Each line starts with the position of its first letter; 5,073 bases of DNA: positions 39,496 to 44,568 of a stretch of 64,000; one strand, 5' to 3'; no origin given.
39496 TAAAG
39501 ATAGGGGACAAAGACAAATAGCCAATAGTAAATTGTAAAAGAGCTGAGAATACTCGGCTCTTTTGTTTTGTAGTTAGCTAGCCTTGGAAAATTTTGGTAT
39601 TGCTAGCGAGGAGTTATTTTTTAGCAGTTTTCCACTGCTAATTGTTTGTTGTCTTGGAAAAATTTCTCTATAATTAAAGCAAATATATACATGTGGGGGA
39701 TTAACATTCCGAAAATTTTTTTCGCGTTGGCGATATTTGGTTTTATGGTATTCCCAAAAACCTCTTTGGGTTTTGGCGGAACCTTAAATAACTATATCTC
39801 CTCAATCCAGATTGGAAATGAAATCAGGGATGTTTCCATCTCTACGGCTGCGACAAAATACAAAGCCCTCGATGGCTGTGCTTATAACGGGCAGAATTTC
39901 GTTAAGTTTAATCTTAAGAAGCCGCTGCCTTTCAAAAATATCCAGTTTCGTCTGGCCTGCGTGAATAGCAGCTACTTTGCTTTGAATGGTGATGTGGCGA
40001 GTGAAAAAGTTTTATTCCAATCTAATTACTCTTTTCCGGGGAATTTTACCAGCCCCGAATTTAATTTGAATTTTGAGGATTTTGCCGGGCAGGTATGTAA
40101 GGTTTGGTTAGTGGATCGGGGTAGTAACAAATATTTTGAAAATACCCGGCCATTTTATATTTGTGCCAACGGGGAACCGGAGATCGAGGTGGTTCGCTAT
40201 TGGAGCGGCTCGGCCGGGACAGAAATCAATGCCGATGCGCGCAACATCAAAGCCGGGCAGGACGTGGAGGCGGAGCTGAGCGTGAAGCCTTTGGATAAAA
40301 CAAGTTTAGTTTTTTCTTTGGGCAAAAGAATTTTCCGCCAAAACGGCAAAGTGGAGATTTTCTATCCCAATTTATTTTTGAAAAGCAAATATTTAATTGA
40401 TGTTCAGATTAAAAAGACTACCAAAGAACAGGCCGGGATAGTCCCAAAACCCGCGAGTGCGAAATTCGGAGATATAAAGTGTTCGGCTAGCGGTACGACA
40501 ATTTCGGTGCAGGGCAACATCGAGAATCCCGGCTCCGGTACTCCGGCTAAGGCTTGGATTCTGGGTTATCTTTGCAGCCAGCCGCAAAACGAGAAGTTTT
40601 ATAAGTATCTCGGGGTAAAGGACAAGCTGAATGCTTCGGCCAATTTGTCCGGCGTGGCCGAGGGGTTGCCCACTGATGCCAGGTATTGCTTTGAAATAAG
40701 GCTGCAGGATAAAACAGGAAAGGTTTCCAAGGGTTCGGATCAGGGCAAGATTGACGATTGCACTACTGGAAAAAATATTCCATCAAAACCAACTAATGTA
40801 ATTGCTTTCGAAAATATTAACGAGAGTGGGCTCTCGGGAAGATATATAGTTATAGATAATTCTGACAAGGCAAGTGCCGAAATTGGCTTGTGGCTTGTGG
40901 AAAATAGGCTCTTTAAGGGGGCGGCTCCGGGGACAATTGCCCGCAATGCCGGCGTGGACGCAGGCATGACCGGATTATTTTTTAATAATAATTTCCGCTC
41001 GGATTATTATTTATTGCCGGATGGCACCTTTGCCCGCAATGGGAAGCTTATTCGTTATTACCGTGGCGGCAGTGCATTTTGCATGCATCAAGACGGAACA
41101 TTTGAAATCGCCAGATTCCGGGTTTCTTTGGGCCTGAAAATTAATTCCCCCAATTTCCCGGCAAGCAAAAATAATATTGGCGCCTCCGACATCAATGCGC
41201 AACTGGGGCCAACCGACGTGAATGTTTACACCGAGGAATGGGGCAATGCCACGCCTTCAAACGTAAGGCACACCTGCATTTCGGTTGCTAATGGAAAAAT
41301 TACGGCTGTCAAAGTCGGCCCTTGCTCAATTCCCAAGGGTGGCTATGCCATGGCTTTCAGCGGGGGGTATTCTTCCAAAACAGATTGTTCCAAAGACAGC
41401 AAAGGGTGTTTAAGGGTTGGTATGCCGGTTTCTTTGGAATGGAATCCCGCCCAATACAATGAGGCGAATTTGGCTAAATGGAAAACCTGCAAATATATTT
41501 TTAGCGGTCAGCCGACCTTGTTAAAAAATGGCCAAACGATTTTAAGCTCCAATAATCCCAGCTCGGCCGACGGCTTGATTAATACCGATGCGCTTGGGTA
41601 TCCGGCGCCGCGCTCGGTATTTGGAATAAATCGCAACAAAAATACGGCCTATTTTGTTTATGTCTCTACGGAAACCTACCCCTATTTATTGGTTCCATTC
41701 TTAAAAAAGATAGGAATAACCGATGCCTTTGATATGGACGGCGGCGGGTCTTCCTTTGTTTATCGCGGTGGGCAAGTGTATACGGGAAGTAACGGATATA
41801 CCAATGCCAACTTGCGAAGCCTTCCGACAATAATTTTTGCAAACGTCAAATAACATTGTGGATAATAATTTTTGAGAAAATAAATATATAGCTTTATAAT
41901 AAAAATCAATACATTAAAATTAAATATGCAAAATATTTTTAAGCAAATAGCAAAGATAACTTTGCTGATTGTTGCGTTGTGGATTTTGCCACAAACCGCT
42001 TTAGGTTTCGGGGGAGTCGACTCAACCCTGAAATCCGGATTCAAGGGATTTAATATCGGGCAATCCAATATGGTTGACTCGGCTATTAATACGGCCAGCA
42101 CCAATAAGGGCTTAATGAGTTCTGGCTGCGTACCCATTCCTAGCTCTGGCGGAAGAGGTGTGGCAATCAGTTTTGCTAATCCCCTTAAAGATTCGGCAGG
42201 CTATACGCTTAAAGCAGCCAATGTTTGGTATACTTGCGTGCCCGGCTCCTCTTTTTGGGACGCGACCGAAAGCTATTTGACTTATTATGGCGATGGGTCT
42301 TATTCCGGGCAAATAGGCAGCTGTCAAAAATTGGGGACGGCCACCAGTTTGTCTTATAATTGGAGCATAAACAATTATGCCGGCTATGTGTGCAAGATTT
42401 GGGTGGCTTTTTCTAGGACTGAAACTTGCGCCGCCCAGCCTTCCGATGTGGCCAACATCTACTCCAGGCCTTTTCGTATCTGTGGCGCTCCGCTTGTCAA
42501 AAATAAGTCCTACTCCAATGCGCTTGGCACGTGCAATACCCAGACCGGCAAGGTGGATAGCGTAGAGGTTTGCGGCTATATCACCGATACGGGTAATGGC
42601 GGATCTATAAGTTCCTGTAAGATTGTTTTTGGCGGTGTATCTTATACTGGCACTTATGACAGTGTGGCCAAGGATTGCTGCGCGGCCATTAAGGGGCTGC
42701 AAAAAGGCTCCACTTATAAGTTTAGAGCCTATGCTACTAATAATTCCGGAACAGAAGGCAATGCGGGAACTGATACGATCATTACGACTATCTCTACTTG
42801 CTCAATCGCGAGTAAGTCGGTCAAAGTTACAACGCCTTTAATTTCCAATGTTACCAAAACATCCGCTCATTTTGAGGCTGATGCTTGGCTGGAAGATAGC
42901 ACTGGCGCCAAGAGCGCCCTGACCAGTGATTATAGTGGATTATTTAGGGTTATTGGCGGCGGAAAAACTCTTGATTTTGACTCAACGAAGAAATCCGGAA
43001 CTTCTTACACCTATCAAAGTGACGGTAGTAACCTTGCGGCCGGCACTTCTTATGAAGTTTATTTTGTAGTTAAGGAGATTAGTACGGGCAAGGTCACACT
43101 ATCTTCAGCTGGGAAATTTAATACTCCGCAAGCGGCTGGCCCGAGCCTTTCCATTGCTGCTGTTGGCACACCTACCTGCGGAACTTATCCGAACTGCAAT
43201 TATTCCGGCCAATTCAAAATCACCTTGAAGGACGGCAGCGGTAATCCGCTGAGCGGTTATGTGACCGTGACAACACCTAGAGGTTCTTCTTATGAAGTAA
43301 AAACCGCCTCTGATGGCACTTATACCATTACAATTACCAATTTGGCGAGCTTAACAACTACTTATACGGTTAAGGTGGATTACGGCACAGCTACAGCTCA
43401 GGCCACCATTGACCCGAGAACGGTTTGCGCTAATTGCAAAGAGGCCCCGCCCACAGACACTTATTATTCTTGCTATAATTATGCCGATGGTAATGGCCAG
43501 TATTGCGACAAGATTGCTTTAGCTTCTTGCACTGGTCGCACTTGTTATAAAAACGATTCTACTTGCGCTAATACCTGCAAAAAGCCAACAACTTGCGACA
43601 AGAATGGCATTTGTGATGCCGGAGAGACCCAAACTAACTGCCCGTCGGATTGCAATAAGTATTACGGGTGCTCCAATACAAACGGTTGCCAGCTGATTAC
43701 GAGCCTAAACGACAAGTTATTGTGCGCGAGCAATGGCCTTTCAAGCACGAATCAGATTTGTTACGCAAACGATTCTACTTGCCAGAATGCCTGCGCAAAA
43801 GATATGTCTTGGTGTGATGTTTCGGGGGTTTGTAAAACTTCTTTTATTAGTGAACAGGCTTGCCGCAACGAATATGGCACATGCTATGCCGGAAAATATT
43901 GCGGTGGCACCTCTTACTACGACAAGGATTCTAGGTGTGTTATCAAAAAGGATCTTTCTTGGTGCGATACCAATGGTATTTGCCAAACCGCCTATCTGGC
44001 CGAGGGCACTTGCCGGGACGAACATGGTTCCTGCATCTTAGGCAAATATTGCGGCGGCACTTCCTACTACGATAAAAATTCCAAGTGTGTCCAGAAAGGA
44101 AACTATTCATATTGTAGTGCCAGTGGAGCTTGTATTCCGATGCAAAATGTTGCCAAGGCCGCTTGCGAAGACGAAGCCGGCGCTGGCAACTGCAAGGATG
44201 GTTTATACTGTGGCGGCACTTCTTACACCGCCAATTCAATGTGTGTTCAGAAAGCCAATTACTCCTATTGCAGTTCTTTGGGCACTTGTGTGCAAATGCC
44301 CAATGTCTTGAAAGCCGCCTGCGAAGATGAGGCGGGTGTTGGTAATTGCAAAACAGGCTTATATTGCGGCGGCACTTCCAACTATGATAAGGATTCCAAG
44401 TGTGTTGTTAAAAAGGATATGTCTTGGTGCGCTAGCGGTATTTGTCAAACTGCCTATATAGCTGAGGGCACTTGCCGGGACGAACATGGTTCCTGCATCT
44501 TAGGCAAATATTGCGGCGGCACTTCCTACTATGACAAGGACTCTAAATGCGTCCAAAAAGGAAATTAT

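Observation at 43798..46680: The giant 2873-aa protein has a higher-order (3-module, 462-bp) duplication inside its module-B array and a mosaic architecture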

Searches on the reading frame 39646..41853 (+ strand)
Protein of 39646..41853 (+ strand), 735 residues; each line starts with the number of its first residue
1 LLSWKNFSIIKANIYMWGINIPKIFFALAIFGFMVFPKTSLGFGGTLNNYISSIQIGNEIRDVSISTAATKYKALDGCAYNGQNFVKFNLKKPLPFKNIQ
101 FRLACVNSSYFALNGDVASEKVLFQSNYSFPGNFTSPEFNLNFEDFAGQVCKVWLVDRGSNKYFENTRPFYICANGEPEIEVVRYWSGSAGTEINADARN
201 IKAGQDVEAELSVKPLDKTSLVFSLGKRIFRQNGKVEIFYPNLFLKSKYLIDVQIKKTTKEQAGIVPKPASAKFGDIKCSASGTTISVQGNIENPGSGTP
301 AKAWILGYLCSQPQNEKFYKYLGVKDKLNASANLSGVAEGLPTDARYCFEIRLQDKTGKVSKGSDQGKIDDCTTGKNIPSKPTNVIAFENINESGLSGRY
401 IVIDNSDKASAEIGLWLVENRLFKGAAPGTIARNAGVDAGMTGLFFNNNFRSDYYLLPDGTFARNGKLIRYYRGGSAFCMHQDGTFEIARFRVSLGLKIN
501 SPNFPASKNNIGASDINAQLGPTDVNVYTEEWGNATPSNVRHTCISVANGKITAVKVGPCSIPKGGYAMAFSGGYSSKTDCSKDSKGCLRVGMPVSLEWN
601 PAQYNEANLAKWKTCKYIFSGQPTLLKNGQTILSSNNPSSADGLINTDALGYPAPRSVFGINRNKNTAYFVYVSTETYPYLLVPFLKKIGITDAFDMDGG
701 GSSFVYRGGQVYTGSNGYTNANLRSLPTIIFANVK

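Call 10: search_protein_families(library=pfam, proteins=[window:39646-41853:+], max_evalue=0.01)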
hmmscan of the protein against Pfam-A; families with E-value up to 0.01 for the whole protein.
window:39646-41853:+ (735 aa): 1 family
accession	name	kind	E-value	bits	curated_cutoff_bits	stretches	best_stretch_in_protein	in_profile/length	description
PF09992.14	NAGPA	-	4.2e-14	53.5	25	1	597-730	52-166/169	Phosphodiester glycosidase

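Call 28: find_related_loci(query=window:39646-41853:+, collection=genome_contigs, flank=10000)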
Query window:39646-41853:+ (735 aa) in genome_contigs; peptide patterns used: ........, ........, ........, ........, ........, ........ (x = any residue, [..] = any of these).
98 stretches matched a pattern; 1 encode a relative of the query (tblastn E <= 1e-3); 1 distinct loci.
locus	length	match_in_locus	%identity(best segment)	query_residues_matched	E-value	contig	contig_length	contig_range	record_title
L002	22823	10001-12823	96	9-735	0e+0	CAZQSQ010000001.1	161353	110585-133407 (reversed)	MAG TPA_asm: uncultured Candidatus Saccharibacteria bacterium isolate binchicken_co20_432 genome assembly, contig: NODE_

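Call 36: search_protein_families(library=ncbifam, proteins=[window:39646-41853:+], max_evalue=0.1)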
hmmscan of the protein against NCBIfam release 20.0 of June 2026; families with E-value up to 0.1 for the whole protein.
window:39646-41853:+ (735 aa): 0 families

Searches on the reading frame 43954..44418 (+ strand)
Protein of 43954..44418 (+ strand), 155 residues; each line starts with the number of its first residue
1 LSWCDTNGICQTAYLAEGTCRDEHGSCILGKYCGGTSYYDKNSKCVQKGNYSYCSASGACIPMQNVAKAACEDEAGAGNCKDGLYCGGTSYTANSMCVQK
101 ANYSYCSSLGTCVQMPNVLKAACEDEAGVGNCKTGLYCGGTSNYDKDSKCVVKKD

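Call 32: predict_structure(alignment_id=A2)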
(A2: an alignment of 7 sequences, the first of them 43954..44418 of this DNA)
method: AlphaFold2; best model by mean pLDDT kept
length: 155 residues; sequences in the alignment: 7
mean_pLDDT: 42.0   pTM: 0.33
mean pLDDT of the five models: 42.0, 37.5, 36.8, 36.3, 33.1
residues with pLDDT >= 90: 0; 70-90: 0; 50-70: 32; < 50: 123
segments of 3 or more residues with pLDDT < 50: 1-48, 83-155
pLDDT, mean of each block of 10 residues (from residue 1): 41 43 42 39 43 56 57 63 41 35 34 36 35 35 35 34
secondary structure, 60 per line:
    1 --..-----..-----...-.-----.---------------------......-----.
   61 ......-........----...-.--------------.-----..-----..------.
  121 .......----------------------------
elements in order: E49-54 E60-66 H68-75 E80-82 H120-127
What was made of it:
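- Tried and rejected: AlphaFold2 on the W-Y-Y triplet: pLDDT 42 (call 32).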

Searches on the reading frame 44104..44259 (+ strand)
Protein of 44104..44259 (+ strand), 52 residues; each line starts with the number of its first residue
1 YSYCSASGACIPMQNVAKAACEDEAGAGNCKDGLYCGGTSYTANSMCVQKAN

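Call 15: find_homologous_proteins(query=A1, max_evalue=0.01)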
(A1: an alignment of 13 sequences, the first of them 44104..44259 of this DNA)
Query A1 (13 sequences): 157 candidates shared short words with the query, none scored E <= 0.01.
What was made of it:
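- Tried and rejected: Module-profile search by word index: nothing (call 15).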

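Call 20: search_solved_structures(query=A1, max_evalue=10)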
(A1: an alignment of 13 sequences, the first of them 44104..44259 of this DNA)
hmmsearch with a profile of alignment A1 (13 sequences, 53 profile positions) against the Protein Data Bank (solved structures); distinct sequences matched with E-value up to 10: 0.
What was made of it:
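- On Any described Cys-rich domain family (EGF, disintegrin, hevein/CBM18, defensin and so on): The PDB profile search found 0 hits at E up to 10 (call 20).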

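Call 24: search_protein_representatives(alignment_id=A1)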
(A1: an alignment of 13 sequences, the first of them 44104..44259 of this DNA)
Query: 13 sequences, 53 profile positions. Proteins with E-value up to 0.001 (for the whole library): 0; up to 1e-10: 0; up to 1e-30: 0. The best 0 are listed.
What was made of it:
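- Tried and rejected: Exhaustive hmmsearch of 1.84 billion representatives with the module profile: 0 hits at E up to 1e-3 (call 24).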

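Call 35: find_related_loci(query=A3, collection=metagenome_contigs, flank=10000)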
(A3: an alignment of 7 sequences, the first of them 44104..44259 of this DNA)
Query A3 (52 aa) in metagenome_contigs; peptide patterns used: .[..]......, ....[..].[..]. (x = any residue, [..] = any of these).
128 stretches matched a pattern, but none encodes a relative of the query by tblastn (E <= 1e-3).
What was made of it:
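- Closest known: Large cysteine-rich extracellular proteins of CPR bacteria. Different: The six-Cys module found here has no detectable relatives (calls 15, 24, 35).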

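Call 50: search_protein_families(library=pfam, alignment_id=A1, max_evalue=10)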
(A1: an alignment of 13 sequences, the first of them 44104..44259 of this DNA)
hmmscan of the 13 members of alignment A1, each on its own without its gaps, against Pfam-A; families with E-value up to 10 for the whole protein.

A. member 1, window:44104-44259:+ (52 aa): 0 families

B. families by the number of members that match (of 13 scanned): 6 families
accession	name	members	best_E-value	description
PF00200.28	Disintegrin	2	0.025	Disintegrin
PF00711.24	Defensin_beta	1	0.032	Beta defensin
PF23416.1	DUF7107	1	0.069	Domain of unknown function (DUF7107)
PF12587.13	DUF3761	1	0.083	Protein of unknown function (DUF3761)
PF20478.3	P2RX7_C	1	0.59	P2X purinoreceptor 7 intracellular domain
PF22623.2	zf-CCCH_9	1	4.6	KIAA1064-like, CCCH zinc finger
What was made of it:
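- On Any described Cys-rich domain family (EGF, disintegrin, hevein/CBM18, defensin and so on): Only scattered single hits appeared (Disintegrin in 2 of 13, best E 0.025; call 50).
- No module matches any Pfam carbohydrate-binding family, even at E up to 10 (call 50).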

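Call 57: predict_structure(alignment_id=A1)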
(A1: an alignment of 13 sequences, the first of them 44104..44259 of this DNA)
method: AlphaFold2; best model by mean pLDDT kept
length: 52 residues; sequences in the alignment: 13
mean_pLDDT: 60.6   pTM: 0.40
mean pLDDT of the five models: 60.6, 60.3, 59.2, 51.3, 47.7
residues with pLDDT >= 90: 0; 70-90: 14; 50-70: 22; < 50: 16
segments of 3 or more residues with pLDDT < 50: 37-52
pLDDT, mean of each block of 10 residues (from residue 1): 67 69 72 54 45 36
secondary structure, 60 per line:
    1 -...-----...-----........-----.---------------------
elements in order: E2-4 E10-12 H18-25
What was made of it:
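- Tried and rejected: Only the N-terminal beta-hairpin plus helix reached about 70 (call 57).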

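Call 59: fold_search(model_id=the predicted structure, library=pdb)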
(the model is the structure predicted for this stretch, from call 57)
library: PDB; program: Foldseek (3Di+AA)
matches with E <= 10: 0; with E <= 0.001: 0
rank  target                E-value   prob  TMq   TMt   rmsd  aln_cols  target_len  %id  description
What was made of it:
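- On Any described Cys-rich domain family (EGF, disintegrin, hevein/CBM18, defensin and so on): Foldseek found 0 hits (call 59).
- AlphaFold2 gave pLDDT 42 for the triplet and 61 for one module (calls 32, 57), and the fold search found nothing (call 59). There are no PDB hits (calls 20, 59).
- Tried and rejected: Foldseek against PDB: no hits (call 59).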
